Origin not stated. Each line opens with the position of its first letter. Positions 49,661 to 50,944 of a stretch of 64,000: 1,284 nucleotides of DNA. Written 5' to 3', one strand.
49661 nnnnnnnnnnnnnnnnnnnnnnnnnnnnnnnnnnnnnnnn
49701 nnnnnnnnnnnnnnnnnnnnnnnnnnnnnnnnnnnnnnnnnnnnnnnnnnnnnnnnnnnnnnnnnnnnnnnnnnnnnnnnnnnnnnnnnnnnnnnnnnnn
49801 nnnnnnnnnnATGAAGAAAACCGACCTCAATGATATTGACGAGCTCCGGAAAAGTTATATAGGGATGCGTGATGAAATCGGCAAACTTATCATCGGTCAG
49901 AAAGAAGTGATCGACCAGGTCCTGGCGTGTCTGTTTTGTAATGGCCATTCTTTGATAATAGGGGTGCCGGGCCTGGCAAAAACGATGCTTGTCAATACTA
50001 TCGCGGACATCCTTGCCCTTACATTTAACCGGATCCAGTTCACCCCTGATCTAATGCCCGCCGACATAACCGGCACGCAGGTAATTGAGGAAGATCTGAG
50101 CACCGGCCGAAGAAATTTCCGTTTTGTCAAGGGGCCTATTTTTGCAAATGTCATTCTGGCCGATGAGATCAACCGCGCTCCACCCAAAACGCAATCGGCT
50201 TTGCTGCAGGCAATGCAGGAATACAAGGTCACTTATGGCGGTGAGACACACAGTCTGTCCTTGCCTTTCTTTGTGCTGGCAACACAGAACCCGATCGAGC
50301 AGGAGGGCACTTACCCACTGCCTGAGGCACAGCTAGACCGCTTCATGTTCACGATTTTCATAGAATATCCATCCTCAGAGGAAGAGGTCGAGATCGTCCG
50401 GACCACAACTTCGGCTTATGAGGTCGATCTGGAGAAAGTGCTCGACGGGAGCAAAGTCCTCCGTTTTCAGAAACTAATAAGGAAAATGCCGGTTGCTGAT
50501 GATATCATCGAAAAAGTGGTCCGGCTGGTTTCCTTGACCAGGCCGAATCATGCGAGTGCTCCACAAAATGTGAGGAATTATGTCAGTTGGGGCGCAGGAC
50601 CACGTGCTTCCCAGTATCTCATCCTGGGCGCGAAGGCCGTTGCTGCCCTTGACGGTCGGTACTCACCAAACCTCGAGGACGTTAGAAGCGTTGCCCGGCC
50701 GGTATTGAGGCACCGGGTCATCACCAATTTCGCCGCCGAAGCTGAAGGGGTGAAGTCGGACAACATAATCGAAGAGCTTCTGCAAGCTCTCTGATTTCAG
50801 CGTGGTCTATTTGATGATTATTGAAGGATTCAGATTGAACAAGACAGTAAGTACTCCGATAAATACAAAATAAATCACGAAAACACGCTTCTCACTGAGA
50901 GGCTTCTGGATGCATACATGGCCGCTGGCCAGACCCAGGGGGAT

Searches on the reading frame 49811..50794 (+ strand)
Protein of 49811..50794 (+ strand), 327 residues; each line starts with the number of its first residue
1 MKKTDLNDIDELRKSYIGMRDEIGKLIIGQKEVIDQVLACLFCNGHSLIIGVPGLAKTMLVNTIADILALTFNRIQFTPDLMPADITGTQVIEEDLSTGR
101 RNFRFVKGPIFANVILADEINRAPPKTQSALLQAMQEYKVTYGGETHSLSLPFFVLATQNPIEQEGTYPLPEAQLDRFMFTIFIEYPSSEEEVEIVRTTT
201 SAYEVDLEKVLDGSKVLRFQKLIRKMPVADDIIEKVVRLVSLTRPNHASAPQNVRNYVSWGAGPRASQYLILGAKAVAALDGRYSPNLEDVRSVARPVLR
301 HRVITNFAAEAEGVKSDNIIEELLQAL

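Call 7: search_protein_families(library=pfam, proteins=[window:49811-50794:+])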
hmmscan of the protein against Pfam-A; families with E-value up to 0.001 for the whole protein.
window:49811-50794:+ (327 aa): 5 families
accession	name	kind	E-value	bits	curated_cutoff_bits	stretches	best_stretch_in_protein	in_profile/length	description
PF07726.17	AAA_3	-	9.5e-62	207.1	27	1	46-180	1-131/131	ATPase family associated with various cellular activities (AAA)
PF17863.7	AAA_lid_2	-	6.7e-17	61.4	22.7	1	254-322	5-73/74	AAA lid domain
PF07728.20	AAA_5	-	3.7e-13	50.1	22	1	46-178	1-139/139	AAA domain (dynein-related subfamily)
PF20030.5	bpMoxR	-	5.7e-10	39.1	27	1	21-194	8-176/205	MoxR domain in the MoxR-vWA-beta-propeller ternary systems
PF00004.35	AAA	-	8e-05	23.5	21.2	1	48-184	2-129/131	ATPase family associated with various cellular activities (AAA)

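Call 8: search_protein_families(library=ncbifam, proteins=[window:49811-50794:+])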
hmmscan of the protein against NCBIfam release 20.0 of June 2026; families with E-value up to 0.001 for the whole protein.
window:49811-50794:+ (327 aa): 9 families
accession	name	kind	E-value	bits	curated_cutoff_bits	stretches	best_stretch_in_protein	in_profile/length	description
TIGR02031.1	BchD-ChlD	equivalog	7.9e-13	48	499.55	1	49-305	21-273/608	magnesium chelatase ATPase subunit D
TIGR02442.1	Cob-chelat-sub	hypoth_equivalog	1.1e-09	37.3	779.45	1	112-307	128-314/641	putative cobaltochelatase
TIGR02640.1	gas_vesic_GvpN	equivalog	9.2e-07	28.6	266.8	1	116-222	110-220/262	gas vesicle protein GvpN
TIGR00764.1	lon_rel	equivalog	2.6e-06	26.3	516.6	0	27-69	20-62/608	ATP-dependent protease LonB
TIGR00635.1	ruvB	equivalog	4.2e-06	26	299.05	1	45-209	31-181/305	Holliday junction branch migration DNA helicase RuvB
TIGR02030.1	BchI-ChlI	equivalog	1.7e-05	24.1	466.95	1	88-323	107-335/337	magnesium chelatase ATPase subunit I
NF000868.0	PRK00080.1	equivalog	5.4e-05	22.2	282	0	113-209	104-202/330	Holliday junction branch migration DNA helicase RuvB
NF047784.1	MadB_ATPase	equivalog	0.00013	21.3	475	1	113-236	140-258/298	MadB family AAA-type ATPase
NF010054.0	PRK13531.1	equivalog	0.00031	19.9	681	1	37-239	32-235/498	ATPase RavA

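Call 9: find_encoding_contigs(protein=window:49811-50794:+, flank=10000, max_places=10)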
Protein window:49811-50794:+ (327 aa): 3 contigs read that carry it; 1 place shown.
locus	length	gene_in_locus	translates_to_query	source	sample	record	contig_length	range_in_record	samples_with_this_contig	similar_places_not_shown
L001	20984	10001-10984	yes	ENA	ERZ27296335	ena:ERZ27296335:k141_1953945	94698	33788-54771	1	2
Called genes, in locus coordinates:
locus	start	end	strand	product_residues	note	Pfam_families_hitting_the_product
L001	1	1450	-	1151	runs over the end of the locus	PF08126:Propeptide_C25, PF01364:Peptidase_C25, PF20773:InhA-like_MAM (faint)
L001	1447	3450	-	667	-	PF01590:GAF (weak), PF13185:GAF_2, PF01590:GAF, PF13492:GAF_3, PF01590:GAF, PF13185:GAF_2, PF13492:GAF_3, PF00990:GGDEF, +1 more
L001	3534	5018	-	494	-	PF20154:LNT_N, PF00795:CN_hydrolase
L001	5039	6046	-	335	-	PF01408:GFO_IDH_MocA, PF02894:GFO_IDH_MocA_C, PF22725:GFO_IDH_MocA_C3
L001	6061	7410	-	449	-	PF03951:Gln-synt_N, PF00120:Gln-synt_C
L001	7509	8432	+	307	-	PF01063:Aminotran_4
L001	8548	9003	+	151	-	PF02502:LacAB_rpiB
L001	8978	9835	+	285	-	-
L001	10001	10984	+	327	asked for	PF20030:bpMoxR, PF07726:AAA_3, PF07728:AAA_5, PF17863:AAA_lid_2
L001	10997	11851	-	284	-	PF01040:UbiA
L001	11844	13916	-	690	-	PF00515:TPR_1 (weak), PF07719:TPR_2 (weak), PF13414:TPR_11 (weak), PF13432:TPR_16 (weak), PF00515:TPR_1, PF07719:TPR_2 (weak), PF13424:TPR_12, PF00515:TPR_1 (weak), +9 more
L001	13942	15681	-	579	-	PF13860:FlgD_ig (weak), PF18962:Por_Secre_tail (faint)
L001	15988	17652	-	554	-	PF18962:Por_Secre_tail (weak)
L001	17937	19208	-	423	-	PF06245:DUF1015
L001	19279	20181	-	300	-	PF00389:2-Hacid_dh, PF02826:2-Hacid_dh_C, PF03446:NAD_binding_2 (weak)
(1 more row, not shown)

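Call 11: find_related_loci(query=window:49811-50794:+, collection=genome_contigs, flank=6000)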
Query window:49811-50794:+ (327 aa) in genome_contigs; peptide patterns used: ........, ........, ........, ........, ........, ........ (x = any residue, [..] = any of these).
600 stretches matched a pattern (row limit reached: there are more); 599 encode a relative of the query (tblastn E <= 1e-3); the best 80 are kept; 80 distinct loci.
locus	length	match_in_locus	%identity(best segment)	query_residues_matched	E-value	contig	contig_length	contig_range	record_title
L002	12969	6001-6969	62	3-325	6e-141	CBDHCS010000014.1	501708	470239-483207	MAG: Candidatus Poribacteria bacterium isolate 2ff7ea9c-4ed9-48aa-ac60-1c2c21251b56 genome assembly, contig: contig_14,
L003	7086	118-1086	63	5-327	2e-140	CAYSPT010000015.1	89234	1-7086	MAG TPA_asm: uncultured bacterium isolate SRP077602_co1_83 genome assembly, contig: NODE_492_length_89234_cov_9.629408,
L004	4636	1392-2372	59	1-327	4e-142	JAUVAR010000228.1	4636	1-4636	MAG: Candidatus Zixiibacteriota bacterium isolate CSMAG_224 CSMAG_224_k127_7714590_length_4636_cov_18.1269, whole genome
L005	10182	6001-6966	62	5-327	4e-139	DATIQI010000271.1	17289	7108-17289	MAG TPA_asm: Acidobacteriota bacterium isolate SMAG_U15873 k141_256959, whole genome shotgun sequence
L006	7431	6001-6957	59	5-323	2e-138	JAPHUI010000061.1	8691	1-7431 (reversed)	MAG: Ignavibacteriaceae bacterium isolate S1D-Bin_2 c_000000543345, whole genome shotgun sequence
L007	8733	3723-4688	61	6-324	2e-138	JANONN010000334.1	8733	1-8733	MAG: Ignavibacteriales bacterium isolate VAR_43_metabat_382 VAR_43_k141_4609192, whole genome shotgun sequence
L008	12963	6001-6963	61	3-324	3e-137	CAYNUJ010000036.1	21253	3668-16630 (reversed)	MAG TPA_asm: uncultured Melioribacteraceae bacterium isolate SRP216583_co1_164 genome assembly, contig: NODE_1932_length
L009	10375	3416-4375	62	5-324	6e-137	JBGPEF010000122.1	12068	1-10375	MAG: Tepidisphaeraceae bacterium isolate OBJ_0618_7090110_97 k141_6560598_length_12068_cov_10.9854, whole genome shotgun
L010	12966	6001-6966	63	5-327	3e-136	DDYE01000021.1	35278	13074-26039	MAG TPA_asm: Candidatus Marinimicrobia bacterium UBA2242 UBA2242_contig_1674, whole genome shotgun sequence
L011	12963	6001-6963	60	5-325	2e-136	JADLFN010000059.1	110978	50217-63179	MAG: Planctomycetota bacterium isolate SJ383 c_000001268403, whole genome shotgun sequence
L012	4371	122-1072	62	6-325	7e-138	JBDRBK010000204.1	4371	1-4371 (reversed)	MAG: Candidatus Neomarinimicrobiota bacterium isolate MEGAHIT-group-1.118 k141_13129782, whole genome shotgun sequence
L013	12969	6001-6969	59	5-327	2e-135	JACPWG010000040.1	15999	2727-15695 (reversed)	MAG: Planctomycetota bacterium isolate NC_groundwater_805_Pr6_B-0.1um_69_24 kurt_kritikos_18_scaffold_115812, whole geno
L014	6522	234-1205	60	2-325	2e-135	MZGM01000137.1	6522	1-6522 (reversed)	MAG: candidate division KSB1 bacterium 4484_219 ex4484_219_scaffold_33269, whole genome shotgun sequence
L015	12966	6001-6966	59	4-325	2e-134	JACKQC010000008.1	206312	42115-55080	MAG: Akkermansiaceae bacterium isolate HK-STAS-VERR-10 HK-STAS-VERR-10_8, whole genome shotgun sequence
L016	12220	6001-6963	62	4-324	4e-135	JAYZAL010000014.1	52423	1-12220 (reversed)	MAG: Candidatus Poribacteria bacterium isolate XB_MAG1182 DB_MAG1182_0014, whole genome shotgun sequence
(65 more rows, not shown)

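Call 18: find_homologous_proteins(query=window:49811-50794:+, max_evalue=1e-100)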
Query window:49811-50794:+ (327 aa): 7973 proteins with E <= 1e-100 among 8000 candidates; the best 120 are listed.
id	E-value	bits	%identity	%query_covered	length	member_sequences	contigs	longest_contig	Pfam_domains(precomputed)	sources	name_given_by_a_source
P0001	1.8e-210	715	100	100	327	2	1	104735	PF20030.6,PF07726.18,PF17863.8,PF07728.21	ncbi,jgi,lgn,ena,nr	ncbi:MAG: MoxR family ATPase [candidate division WOR-3 bacterium]|nr:MoxR family ATPase [candidate d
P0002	6.8e-190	648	89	99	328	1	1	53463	PF20030.6,PF07726.18,PF00004.36,PF17863.8,PF07728.21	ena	-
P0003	4.4e-189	645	89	99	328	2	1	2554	PF20030.6,PF07726.18,PF17863.8,PF07728.21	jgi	jgi:MoxR-like ATPase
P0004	5.3e-189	645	89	99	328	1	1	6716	PF20030.6,PF07726.18,PF17863.8,PF07728.21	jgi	-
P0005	2.4e-188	643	90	99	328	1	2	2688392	PF20030.6,PF07726.18,PF17863.8,PF07728.21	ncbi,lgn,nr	ncbi:MAG: MoxR family ATPase [candidate division WOR-3 bacterium]|nr:MAG: MoxR family ATPase [candid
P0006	6.2e-188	641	90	99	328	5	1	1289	PF20030.6,PF07726.18,PF17863.8,PF07728.21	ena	-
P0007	2.1e-187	639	88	99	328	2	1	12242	PF20030.6,PF07726.18,PF17863.8,PF07728.21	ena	-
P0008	1.1e-185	634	87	99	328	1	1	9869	PF20030.6,PF07726.18,PF17863.8,PF07728.21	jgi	-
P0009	1.6e-174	597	82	99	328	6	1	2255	PF20030.6,PF07726.18,PF17863.8,PF07728.21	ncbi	-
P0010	8.8e-174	595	80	100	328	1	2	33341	PF20030.6,PF07726.18,PF17863.8,PF07728.21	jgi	-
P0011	2.6e-171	587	80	99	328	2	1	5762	PF20030.6,PF07726.18,PF00004.36,PF17863.8,PF07728.21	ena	-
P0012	4.3e-171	586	80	99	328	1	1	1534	PF20030.6,PF07726.18,PF00004.36,PF17863.8,PF07728.21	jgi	-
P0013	5.5e-171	586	79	99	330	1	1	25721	PF20030.6,PF07726.18,PF00004.36,PF17863.8,PF07728.21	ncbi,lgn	-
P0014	1.1e-170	585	79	100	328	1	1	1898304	PF20030.6,PF07726.18,PF17863.8,PF07728.21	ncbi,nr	ncbi:MAG: MoxR family ATPase [candidate division WOR-3 bacterium]|nr:MAG: MoxR family ATPase [candid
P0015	1.4e-170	584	81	100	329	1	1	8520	PF20030.6,PF07726.18,PF17863.8,PF07728.21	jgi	jgi:MoxR-like ATPase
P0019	3.7e-170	583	79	100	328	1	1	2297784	PF20030.6,PF07726.18,PF17863.8,PF07728.21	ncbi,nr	ncbi:MAG: MoxR family ATPase [candidate division WOR-3 bacterium]|nr:MAG: MoxR family ATPase [candid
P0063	5.2e-160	550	76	100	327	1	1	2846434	PF20030.6,PF07726.18,PF00004.36,PF17863.8,PF07728.21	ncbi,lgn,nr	ncbi:MAG: MoxR family ATPase [candidate division WOR-3 bacterium]|nr:MAG: MoxR family ATPase [candid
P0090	1.3e-155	535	71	100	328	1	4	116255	PF20030.6,PF07726.18,PF17863.8,PF07728.21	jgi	jgi:MoxR-like ATPase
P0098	4.8e-155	533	74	99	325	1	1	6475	PF20030.6,PF07726.18,PF00004.36,PF17863.8,PF07728.21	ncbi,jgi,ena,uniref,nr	ncbi:AAA family ATPase [candidate division TA06 bacterium DG_78]|uniref:AAA family ATPase n=1 Tax=ca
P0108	2.1e-154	531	72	100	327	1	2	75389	PF20030.6,PF07726.18,PF00493.30,PF00004.36,PF17863.8,PF07728.21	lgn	-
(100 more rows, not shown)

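Call 19: find_encoding_contigs(protein=P0005, flank=10000, max_places=3)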
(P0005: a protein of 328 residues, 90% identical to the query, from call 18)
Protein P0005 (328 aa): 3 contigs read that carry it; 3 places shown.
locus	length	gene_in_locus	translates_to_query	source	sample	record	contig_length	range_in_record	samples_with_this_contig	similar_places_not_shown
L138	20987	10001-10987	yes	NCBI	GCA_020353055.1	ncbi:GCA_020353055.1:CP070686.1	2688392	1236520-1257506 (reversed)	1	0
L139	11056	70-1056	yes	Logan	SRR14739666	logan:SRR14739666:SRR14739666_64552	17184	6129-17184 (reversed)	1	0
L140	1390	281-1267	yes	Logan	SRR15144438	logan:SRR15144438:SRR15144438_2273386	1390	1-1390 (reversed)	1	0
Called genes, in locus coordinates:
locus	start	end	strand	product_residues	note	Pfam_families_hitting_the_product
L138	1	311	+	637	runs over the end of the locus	PF00580:UvrD-helicase, PF13245:AAA_19, PF13604:AAA_30 (faint), PF01443:Viral_helicase1 (faint), PF13361:UvrD_C, PF13538:UvrD_C_2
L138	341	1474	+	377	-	PF00266:Aminotran_5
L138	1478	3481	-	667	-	PF01590:GAF, PF13185:GAF_2, PF13492:GAF_3, PF01590:GAF, PF13185:GAF_2, PF13492:GAF_3, PF00990:GGDEF, PF24898:GGDEF_GdpP (weak)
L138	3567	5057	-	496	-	PF20154:LNT_N, PF00795:CN_hydrolase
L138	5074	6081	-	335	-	PF01408:GFO_IDH_MocA, PF02894:GFO_IDH_MocA_C, PF22725:GFO_IDH_MocA_C3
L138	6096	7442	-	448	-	PF03951:Gln-synt_N, PF00120:Gln-synt_C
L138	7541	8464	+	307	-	PF01063:Aminotran_4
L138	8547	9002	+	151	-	PF02502:LacAB_rpiB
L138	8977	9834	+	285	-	PF12706:Lactamase_B_2 (faint)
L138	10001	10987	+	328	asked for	PF20030:bpMoxR, PF07726:AAA_3, PF07728:AAA_5, PF17863:AAA_lid_2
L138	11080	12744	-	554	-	PF18962:Por_Secre_tail (weak)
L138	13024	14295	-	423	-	PF06245:DUF1015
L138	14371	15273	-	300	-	PF00389:2-Hacid_dh, PF02826:2-Hacid_dh_C, PF03446:NAD_binding_2 (weak)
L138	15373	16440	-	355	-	PF00266:Aminotran_5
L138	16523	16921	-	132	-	PF01894:YjbQ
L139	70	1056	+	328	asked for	PF20030:bpMoxR, PF07726:AAA_3, PF07728:AAA_5, PF17863:AAA_lid_2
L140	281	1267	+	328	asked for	PF20030:bpMoxR, PF07726:AAA_3, PF07728:AAA_5, PF17863:AAA_lid_2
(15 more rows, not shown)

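Call 20: find_encoding_contigs(protein=P0014, flank=10000, max_places=3)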
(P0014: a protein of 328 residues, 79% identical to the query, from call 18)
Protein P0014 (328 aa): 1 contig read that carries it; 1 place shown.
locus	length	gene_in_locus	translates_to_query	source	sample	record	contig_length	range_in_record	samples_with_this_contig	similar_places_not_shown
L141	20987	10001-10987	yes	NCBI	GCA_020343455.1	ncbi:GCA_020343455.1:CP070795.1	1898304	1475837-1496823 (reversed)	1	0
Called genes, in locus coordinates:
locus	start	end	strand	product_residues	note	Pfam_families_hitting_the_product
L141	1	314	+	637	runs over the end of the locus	PF00580:UvrD-helicase, PF13086:AAA_11 (faint), PF13245:AAA_19, PF13604:AAA_30 (faint), PF01443:Viral_helicase1 (faint), PF13361:UvrD_C, PF13538:UvrD_C_2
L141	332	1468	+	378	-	PF00266:Aminotran_5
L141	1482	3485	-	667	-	PF01590:GAF (weak), PF13185:GAF_2, PF01590:GAF, PF13185:GAF_2, PF13492:GAF_3, PF00990:GGDEF, PF24898:GGDEF_GdpP (weak)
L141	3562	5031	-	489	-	PF20154:LNT_N, PF00795:CN_hydrolase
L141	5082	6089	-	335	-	PF01408:GFO_IDH_MocA, PF02894:GFO_IDH_MocA_C, PF22725:GFO_IDH_MocA_C3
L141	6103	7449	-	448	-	PF03951:Gln-synt_N, PF00120:Gln-synt_C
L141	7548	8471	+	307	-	PF01063:Aminotran_4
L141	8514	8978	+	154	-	PF02502:LacAB_rpiB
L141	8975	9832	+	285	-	-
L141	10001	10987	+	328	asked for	PF20030:bpMoxR, PF07726:AAA_3, PF07728:AAA_5, PF17863:AAA_lid_2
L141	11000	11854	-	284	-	PF01040:UbiA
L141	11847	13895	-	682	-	PF13432:TPR_16 (weak), PF00515:TPR_1 (weak), PF07719:TPR_2 (weak), PF13424:TPR_12, PF13432:TPR_16 (weak), PF14559:TPR_19 (weak), PF00515:TPR_1, PF07719:TPR_2 (weak), +11 more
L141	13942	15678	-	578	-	PF02012:BNR (faint), PF13860:FlgD_ig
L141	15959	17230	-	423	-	PF06245:DUF1015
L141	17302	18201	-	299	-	PF00389:2-Hacid_dh, PF02826:2-Hacid_dh_C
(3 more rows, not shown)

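Call 21: find_encoding_contigs(protein=P0019, flank=10000, max_places=3)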
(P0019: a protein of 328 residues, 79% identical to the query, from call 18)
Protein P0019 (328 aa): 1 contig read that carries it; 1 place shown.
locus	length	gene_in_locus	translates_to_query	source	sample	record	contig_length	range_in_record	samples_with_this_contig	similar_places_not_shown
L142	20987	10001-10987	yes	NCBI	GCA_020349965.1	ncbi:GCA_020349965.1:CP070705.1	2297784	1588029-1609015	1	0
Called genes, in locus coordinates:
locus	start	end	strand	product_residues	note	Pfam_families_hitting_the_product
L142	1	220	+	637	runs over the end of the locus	PF00580:UvrD-helicase, PF13086:AAA_11 (faint), PF13245:AAA_19, PF13604:AAA_30 (faint), PF01443:Viral_helicase1 (faint), PF13361:UvrD_C, PF13538:UvrD_C_2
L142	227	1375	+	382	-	PF00266:Aminotran_5, PF01053:Cys_Met_Meta_PP (faint)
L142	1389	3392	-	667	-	PF13185:GAF_2, PF24898:GGDEF_GdpP (faint), PF01590:GAF, PF13185:GAF_2, PF13492:GAF_3, PF00990:GGDEF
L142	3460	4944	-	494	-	PF20154:LNT_N, PF00795:CN_hydrolase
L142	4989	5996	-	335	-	PF01408:GFO_IDH_MocA, PF02894:GFO_IDH_MocA_C, PF22725:GFO_IDH_MocA_C3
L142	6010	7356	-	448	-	PF03951:Gln-synt_N, PF00120:Gln-synt_C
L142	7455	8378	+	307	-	PF01063:Aminotran_4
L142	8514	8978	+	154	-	PF02502:LacAB_rpiB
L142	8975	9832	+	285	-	-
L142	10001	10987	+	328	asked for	PF20030:bpMoxR, PF07726:AAA_3, PF07728:AAA_5, PF17863:AAA_lid_2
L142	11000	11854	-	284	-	PF01040:UbiA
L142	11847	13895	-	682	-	PF24575:TPR_Slam (faint), PF12895:ANAPC3 (faint), PF13424:TPR_12, PF13432:TPR_16 (weak), PF14559:TPR_19 (weak), PF00515:TPR_1, PF07719:TPR_2 (weak), PF13181:TPR_8 (weak), +10 more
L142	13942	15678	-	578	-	PF18962:Por_Secre_tail (faint), PF13860:FlgD_ig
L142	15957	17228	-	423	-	PF06245:DUF1015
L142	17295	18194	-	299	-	PF00389:2-Hacid_dh, PF02826:2-Hacid_dh_C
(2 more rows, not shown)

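Call 22: find_encoding_contigs(protein=P0063, flank=10000, max_places=3)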
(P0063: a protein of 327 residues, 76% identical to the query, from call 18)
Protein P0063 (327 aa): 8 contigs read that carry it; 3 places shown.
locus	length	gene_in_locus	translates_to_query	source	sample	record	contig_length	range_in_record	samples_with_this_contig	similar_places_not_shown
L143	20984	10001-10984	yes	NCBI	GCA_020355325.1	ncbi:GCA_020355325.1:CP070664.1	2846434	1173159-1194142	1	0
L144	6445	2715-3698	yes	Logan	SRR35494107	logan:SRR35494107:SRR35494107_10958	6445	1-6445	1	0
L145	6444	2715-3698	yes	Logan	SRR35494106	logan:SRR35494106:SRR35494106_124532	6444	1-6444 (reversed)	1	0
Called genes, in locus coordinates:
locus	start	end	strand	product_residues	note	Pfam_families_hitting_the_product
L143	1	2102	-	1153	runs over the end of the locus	PF08126:Propeptide_C25, PF01364:Peptidase_C25, PF13860:FlgD_ig (faint), PF18962:Por_Secre_tail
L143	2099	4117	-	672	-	PF13185:GAF_2, PF01590:GAF, PF13185:GAF_2, PF13492:GAF_3, PF01590:GAF, PF13185:GAF_2, PF13492:GAF_3, PF00990:GGDEF, +1 more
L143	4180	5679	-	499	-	PF20154:LNT_N, PF00795:CN_hydrolase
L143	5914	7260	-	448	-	PF03951:Gln-synt_N, PF00120:Gln-synt_C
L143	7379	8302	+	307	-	PF01063:Aminotran_4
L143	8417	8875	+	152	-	PF02502:LacAB_rpiB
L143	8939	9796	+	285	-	PF12706:Lactamase_B_2 (faint)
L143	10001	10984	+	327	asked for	PF20030:bpMoxR, PF00004:AAA (faint), PF07726:AAA_3, PF07728:AAA_5, PF17863:AAA_lid_2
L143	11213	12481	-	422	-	PF06245:DUF1015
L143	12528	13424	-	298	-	PF00389:2-Hacid_dh, PF02826:2-Hacid_dh_C, PF03446:NAD_binding_2 (weak)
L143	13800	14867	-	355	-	PF00266:Aminotran_5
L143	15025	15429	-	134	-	PF01894:YjbQ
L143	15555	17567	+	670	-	PF01590:GAF, PF13185:GAF_2, PF01590:GAF, PF13185:GAF_2, PF01590:GAF, PF13185:GAF_2, PF13492:GAF_3, PF00990:GGDEF, +1 more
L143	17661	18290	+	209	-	-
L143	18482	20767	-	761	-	PF13491:FtsK_4TM, PF17854:FtsK_alpha, PF01580:FtsK_SpoIIIE, PF09397:FtsK_gamma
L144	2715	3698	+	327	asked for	PF20030:bpMoxR, PF00004:AAA (faint), PF07726:AAA_3, PF07728:AAA_5, PF17863:AAA_lid_2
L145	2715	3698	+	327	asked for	PF20030:bpMoxR, PF00004:AAA (faint), PF07726:AAA_3, PF07728:AAA_5, PF17863:AAA_lid_2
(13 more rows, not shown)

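Call 24: find_encoding_contigs(protein=P0090, flank=10000, max_places=2)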
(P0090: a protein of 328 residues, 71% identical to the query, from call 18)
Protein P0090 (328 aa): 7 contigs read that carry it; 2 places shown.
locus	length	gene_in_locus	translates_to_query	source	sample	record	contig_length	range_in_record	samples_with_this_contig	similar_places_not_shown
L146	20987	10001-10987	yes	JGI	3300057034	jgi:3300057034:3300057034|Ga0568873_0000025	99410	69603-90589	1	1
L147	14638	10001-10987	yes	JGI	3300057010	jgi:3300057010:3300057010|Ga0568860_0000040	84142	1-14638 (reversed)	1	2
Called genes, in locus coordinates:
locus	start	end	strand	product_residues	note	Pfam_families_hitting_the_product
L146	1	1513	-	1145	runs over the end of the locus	PF08126:Propeptide_C25, PF01364:Peptidase_C25, PF20773:InhA-like_MAM (faint), PF18962:Por_Secre_tail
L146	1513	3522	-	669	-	PF01590:GAF, PF13185:GAF_2, PF01590:GAF, PF13185:GAF_2, PF13492:GAF_3, PF01590:GAF, PF13185:GAF_2, PF13492:GAF_3, +1 more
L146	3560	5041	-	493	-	PF20154:LNT_N, PF00795:CN_hydrolase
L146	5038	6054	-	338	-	PF01408:GFO_IDH_MocA, PF02894:GFO_IDH_MocA_C, PF22725:GFO_IDH_MocA_C3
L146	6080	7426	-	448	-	PF03951:Gln-synt_N, PF00120:Gln-synt_C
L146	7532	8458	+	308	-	PF01063:Aminotran_4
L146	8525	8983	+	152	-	PF02502:LacAB_rpiB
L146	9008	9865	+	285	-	PF12706:Lactamase_B_2 (weak)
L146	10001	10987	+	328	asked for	PF20030:bpMoxR, PF07726:AAA_3, PF07728:AAA_5, PF17863:AAA_lid_2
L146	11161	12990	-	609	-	PF18962:Por_Secre_tail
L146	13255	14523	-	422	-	PF06245:DUF1015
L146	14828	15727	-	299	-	PF00389:2-Hacid_dh, PF02826:2-Hacid_dh_C, PF03446:NAD_binding_2 (weak)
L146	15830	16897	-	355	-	PF00266:Aminotran_5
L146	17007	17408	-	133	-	PF01894:YjbQ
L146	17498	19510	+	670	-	PF01590:GAF (weak), PF13185:GAF_2, PF01590:GAF, PF13185:GAF_2, PF01590:GAF, PF13492:GAF_3, PF00990:GGDEF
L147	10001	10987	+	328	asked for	PF20030:bpMoxR, PF07726:AAA_3, PF07728:AAA_5, PF17863:AAA_lid_2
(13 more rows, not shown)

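Call 25: find_encoding_contigs(protein=P0098, flank=10000, max_places=2)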
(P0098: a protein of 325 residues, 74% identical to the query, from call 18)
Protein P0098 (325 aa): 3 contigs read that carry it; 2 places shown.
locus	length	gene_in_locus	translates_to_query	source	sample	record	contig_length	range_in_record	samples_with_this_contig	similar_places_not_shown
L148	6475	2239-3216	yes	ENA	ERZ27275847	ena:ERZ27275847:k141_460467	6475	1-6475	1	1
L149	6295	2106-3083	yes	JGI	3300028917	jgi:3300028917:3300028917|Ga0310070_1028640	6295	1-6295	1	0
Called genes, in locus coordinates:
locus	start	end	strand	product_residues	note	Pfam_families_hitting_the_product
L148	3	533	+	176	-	PF01063:Aminotran_4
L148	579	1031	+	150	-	PF02502:LacAB_rpiB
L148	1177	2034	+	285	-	-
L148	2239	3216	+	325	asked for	PF20030:bpMoxR, PF00004:AAA (weak), PF07726:AAA_3, PF07728:AAA_5, PF17863:AAA_lid_2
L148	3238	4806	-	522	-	PF18962:Por_Secre_tail, PF13860:FlgD_ig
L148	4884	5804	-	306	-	PF01040:UbiA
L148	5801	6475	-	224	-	?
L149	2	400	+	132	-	?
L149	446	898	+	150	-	PF02502:LacAB_rpiB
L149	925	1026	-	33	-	-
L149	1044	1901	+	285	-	-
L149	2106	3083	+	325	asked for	PF20030:bpMoxR, PF00004:AAA (weak), PF07726:AAA_3, PF07728:AAA_5, PF17863:AAA_lid_2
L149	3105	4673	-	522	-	PF18962:Por_Secre_tail, PF13860:FlgD_ig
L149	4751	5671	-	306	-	PF01040:UbiA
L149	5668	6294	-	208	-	?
